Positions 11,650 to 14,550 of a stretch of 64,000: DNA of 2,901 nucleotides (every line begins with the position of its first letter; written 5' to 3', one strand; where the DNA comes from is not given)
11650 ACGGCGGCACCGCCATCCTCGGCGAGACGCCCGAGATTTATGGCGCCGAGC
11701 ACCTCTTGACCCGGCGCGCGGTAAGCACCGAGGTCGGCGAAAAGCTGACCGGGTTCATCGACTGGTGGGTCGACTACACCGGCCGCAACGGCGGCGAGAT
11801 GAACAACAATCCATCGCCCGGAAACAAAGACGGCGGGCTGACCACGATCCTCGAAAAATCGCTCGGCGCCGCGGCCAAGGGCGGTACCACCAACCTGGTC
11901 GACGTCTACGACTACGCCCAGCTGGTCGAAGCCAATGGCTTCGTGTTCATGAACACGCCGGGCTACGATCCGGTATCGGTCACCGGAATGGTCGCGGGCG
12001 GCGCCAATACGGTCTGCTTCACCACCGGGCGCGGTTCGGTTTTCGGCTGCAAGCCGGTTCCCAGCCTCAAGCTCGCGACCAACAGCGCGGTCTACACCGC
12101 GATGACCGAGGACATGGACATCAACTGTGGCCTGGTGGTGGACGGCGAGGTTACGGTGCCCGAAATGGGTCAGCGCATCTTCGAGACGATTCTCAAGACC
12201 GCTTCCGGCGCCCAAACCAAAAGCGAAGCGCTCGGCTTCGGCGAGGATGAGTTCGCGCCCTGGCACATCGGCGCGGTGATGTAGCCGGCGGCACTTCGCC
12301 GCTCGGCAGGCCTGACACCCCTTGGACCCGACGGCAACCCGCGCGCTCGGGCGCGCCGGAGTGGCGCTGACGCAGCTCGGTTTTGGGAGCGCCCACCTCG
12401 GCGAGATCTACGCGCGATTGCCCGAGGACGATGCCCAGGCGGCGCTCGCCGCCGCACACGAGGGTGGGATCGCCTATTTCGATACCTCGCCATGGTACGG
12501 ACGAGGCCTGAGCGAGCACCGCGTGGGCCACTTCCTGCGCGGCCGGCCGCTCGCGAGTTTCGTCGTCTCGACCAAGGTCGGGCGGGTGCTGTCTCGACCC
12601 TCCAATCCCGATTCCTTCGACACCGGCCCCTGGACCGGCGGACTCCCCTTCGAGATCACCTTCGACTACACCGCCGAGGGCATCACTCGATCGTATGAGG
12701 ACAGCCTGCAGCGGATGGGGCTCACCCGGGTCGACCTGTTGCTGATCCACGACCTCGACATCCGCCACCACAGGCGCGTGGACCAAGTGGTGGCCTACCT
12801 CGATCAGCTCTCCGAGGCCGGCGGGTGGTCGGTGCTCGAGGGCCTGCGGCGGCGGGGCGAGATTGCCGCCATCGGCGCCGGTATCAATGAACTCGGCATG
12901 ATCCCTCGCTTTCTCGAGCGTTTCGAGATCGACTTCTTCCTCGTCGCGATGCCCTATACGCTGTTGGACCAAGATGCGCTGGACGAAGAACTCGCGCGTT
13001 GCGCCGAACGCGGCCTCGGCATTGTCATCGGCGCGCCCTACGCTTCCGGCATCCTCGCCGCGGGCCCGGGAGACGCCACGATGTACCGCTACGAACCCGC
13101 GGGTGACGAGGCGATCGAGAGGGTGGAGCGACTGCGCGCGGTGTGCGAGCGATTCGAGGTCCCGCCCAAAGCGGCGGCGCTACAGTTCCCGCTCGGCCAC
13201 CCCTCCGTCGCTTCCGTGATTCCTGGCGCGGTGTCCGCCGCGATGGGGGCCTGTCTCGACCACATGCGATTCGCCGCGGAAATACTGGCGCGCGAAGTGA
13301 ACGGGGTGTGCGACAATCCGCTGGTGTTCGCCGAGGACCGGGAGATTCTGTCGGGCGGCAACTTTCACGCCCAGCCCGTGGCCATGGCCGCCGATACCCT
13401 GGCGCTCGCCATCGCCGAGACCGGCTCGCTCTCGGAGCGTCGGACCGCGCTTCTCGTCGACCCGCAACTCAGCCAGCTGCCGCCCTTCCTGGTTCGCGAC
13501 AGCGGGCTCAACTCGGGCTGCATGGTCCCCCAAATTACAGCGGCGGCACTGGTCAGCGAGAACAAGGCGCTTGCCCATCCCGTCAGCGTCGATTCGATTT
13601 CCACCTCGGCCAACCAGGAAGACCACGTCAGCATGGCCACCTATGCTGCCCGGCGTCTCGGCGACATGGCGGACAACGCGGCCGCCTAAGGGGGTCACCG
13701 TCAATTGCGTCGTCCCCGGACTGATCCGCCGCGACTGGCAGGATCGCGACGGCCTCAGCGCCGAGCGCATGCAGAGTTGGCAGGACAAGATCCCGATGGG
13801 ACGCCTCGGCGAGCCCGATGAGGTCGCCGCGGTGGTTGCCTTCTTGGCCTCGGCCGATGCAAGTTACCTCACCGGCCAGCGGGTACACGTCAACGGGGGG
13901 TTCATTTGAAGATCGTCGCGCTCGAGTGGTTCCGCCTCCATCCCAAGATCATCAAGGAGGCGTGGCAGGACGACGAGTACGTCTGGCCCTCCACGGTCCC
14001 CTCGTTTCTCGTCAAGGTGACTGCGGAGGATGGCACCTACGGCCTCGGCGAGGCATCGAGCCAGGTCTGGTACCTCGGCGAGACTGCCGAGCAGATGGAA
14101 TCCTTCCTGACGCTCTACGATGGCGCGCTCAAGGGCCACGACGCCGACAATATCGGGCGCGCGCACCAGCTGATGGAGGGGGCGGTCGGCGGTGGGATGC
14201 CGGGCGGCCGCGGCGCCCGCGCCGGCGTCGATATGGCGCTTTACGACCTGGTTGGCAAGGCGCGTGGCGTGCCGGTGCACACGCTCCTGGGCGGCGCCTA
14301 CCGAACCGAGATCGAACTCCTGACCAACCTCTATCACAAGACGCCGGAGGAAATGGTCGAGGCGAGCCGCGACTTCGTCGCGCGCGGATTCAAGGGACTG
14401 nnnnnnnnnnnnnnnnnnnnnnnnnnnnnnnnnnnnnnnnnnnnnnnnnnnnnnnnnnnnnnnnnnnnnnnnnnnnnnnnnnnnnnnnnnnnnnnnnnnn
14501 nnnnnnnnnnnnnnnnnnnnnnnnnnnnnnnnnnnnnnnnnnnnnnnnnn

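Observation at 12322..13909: Deletion scar: aldo-keto reductase fused in frame to a histidine ammonia-lyase core fragment, followed by an orphan SDR C-terminus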

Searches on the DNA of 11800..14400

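Call 46: search_rna_families(source=window, start=11800, end=14400, threshold=evalue, max_evalue=1)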
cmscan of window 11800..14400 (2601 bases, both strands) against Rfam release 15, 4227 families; matches with E-value up to 1: 2.
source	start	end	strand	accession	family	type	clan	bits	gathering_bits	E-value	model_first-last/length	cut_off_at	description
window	13711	13751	-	RF02950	D12-methyl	Gene; sRNA;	-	23.3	57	0.22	1-64/64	no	D12-methyl RNA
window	14035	14091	-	RF01009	mir-M7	Gene; miRNA;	-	19.4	91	0.85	1-67/67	no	mir-M7 microRNA precursor family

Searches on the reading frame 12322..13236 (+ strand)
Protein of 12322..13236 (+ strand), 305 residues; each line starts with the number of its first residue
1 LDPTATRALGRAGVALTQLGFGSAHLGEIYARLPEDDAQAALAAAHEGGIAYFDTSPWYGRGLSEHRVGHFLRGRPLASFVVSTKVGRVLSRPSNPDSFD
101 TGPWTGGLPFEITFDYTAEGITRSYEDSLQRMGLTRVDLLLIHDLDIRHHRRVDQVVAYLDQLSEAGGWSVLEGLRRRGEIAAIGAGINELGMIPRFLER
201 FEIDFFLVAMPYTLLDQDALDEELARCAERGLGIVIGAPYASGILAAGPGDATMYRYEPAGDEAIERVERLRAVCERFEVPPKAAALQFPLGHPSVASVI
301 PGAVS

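Call 3: search_protein_families(library=pfam, proteins=[window:12322-13236:+], max_evalue=0.01)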
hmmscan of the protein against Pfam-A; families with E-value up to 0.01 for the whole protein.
window:12322-13236:+ (305 aa): 1 family
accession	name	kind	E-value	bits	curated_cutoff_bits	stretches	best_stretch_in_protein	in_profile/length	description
PF00248.27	Aldo_ket_red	-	6.1e-37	127.7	24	1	19-304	2-262/291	Aldo/keto reductase family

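Call 9: find_related_loci(query=window:12322-13236:+, collection=genome_contigs, flank=6000)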
Query window:12322-13236:+ (305 aa) in genome_contigs; peptide patterns used: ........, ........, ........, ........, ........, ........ (x = any residue, [..] = any of these).
600 stretches matched a pattern (row limit reached: there are more); 369 encode a relative of the query (tblastn E <= 1e-3); the best 80 are kept; 80 distinct loci.
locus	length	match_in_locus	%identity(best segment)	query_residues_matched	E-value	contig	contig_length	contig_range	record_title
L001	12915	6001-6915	79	1-305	8e-155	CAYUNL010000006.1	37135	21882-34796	MAG TPA_asm: uncultured Alphaproteobacteria bacterium isolate SRP308112_co1_64 genome assembly, contig: NODE_1312_length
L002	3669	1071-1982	62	1-305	2e-120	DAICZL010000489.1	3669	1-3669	MAG TPA_asm: bacterium isolate clean1818 k141_75222, whole genome shotgun sequence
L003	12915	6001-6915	61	1-305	1e-116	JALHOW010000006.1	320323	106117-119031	MAG: Hyphomicrobiaceae bacterium isolate bin.191 c_000000000176, whole genome shotgun sequence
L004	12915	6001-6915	59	1-305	8e-114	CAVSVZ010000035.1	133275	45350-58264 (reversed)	MAG: uncultured Alphaproteobacteria bacterium isolate MFD05684.bin.2.225 genome assembly, contig: contig_50578, whole ge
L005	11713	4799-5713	59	1-305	5e-114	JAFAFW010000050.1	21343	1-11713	MAG: Proteobacteria bacterium isolate OH_SBlB_191 k127_438490, whole genome shotgun sequence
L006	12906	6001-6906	60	1-302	4e-113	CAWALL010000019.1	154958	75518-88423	MAG: uncultured Alphaproteobacteria bacterium isolate MFD01721.bin.2.7 genome assembly, contig: contig_47022, whole geno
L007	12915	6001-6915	57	1-305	4e-112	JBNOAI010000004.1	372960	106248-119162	Leptospira interrogans strain LS0056 NODE_4_length_372960_cov_36.399643, whole genome shotgun sequence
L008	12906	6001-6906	60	1-302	7e-112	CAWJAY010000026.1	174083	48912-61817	MAG: uncultured Alphaproteobacteria bacterium isolate MFD04850.bin.2.285 genome assembly, contig: contig_17077, whole ge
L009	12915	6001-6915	60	1-305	1e-111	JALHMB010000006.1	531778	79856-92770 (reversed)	MAG: Hyphomicrobiaceae bacterium isolate Bin_29_2 c_000000000052, whole genome shotgun sequence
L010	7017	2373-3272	58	5-305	2e-111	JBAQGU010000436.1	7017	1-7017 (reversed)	MAG: Roseiarcus sp. isolate MFD09215_ilm_asm_bin20 k127_163444, whole genome shotgun sequence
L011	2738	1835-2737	57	1-301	4e-115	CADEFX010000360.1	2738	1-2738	MAG: uncultured Rhizobiales bacterium isolate Rhizobiales sp. RBC094 genome assembly, contig: MAG094_360, whole genome s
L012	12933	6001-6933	56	1-305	2e-110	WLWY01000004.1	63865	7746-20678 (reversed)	MAG: Alphaproteobacteria bacterium isolate MH-Pat-all_autometa_1-15 scf7180000017323.63865, whole genome shotgun sequenc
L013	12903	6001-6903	57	1-302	7e-110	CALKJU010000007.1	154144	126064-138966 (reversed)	MAG: uncultured Alphaproteobacteria bacterium isolate N1_Bin_METABAT__107_1 genome assembly, contig: c_000000700496, who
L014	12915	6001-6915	56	1-305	7e-110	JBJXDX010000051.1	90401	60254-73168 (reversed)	MAG: Hyphomicrobiaceae bacterium isolate P.bin.59 k127_4337694, whole genome shotgun sequence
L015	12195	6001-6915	55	1-305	3e-109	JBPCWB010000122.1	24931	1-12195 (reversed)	MAG: Hyphomicrobiaceae bacterium isolate MAG_seacave_34 S1Ck127_14500197, whole genome shotgun sequence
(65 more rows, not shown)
